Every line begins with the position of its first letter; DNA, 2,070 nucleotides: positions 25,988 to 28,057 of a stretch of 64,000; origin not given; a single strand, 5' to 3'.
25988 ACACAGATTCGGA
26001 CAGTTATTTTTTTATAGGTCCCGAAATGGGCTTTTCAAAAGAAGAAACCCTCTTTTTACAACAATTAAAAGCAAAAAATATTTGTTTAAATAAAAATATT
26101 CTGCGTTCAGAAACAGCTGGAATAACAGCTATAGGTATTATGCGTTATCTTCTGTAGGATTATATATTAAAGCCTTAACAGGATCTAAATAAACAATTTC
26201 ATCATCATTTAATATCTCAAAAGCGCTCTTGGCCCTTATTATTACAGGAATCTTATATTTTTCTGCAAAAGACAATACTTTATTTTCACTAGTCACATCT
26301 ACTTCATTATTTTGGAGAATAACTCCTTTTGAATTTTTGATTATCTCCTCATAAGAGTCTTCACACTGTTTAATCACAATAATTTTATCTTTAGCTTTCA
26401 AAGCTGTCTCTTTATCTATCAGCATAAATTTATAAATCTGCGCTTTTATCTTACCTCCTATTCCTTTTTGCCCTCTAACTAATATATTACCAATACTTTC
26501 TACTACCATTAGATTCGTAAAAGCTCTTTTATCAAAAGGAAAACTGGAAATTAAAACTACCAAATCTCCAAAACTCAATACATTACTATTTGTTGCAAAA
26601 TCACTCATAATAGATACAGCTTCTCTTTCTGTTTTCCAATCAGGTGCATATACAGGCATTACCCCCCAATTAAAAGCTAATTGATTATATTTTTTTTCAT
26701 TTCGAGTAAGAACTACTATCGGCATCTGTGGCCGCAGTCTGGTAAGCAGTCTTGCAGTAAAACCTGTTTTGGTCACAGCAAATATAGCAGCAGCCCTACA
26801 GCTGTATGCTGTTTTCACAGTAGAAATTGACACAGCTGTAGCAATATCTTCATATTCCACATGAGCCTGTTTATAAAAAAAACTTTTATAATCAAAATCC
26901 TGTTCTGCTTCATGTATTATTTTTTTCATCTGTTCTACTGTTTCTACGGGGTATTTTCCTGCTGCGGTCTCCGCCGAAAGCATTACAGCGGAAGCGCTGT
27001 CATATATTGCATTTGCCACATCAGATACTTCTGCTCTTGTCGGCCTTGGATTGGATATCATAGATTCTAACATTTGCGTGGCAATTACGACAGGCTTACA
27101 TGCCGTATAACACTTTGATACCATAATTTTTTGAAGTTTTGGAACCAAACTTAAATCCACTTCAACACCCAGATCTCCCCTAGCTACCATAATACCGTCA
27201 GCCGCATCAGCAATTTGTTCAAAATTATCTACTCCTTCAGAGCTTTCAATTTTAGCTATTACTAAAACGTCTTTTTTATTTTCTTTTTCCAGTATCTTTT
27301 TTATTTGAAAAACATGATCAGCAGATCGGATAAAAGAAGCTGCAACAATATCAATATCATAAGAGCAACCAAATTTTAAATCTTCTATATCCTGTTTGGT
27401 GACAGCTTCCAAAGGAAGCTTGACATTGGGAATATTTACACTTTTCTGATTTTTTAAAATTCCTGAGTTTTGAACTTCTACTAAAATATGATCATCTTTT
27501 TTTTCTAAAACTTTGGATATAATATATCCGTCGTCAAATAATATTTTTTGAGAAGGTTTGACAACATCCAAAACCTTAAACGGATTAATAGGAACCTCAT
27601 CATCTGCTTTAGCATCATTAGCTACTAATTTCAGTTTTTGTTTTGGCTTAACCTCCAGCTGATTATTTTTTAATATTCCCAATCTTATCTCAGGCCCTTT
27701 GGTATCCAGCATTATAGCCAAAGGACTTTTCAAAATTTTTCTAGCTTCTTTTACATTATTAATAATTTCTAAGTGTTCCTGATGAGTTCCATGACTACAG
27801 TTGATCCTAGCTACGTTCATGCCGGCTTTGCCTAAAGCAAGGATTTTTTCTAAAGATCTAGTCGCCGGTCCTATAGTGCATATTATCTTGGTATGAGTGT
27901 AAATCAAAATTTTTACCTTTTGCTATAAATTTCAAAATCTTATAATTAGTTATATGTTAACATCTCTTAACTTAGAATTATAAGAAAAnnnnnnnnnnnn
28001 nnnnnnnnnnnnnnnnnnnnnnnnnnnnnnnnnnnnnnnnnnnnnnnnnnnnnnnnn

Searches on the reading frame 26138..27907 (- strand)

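Call 71: search_protein_families(library=ncbifam, proteins=[window:26138-27907:-], max_evalue=1e-10)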
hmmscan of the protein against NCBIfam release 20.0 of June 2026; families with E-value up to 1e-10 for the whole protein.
window:26138-27907:- (589 aa): 7 families
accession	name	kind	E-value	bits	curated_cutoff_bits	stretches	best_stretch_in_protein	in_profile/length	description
TIGR01064.1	pyruv_kin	equivalog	3.2e-163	543.6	306.4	1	5-471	2-475/476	pyruvate kinase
NF004978.0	PRK06354.1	subfamily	1.7e-160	535.3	462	1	4-585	8-586/590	pyruvate kinase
NF004491.0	PRK05826.1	subfamily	2.4e-155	517.7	432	1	4-471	5-474/477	pyruvate kinase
NF004886.0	PRK06247.1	subfamily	5.9e-135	450.6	623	1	5-473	6-471/476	pyruvate kinase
NF006664.0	PRK09206.1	equivalog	2e-122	409.2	686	1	5-455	3-454/470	pyruvate kinase PykF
NF005234.0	PRK06739.1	equivalog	1.3e-80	271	564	1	8-336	5-330/352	pyruvate kinase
NF011314.0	PRK14725.1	equivalog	9.8e-58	195.9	642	2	107-337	364-596/614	pyruvate kinase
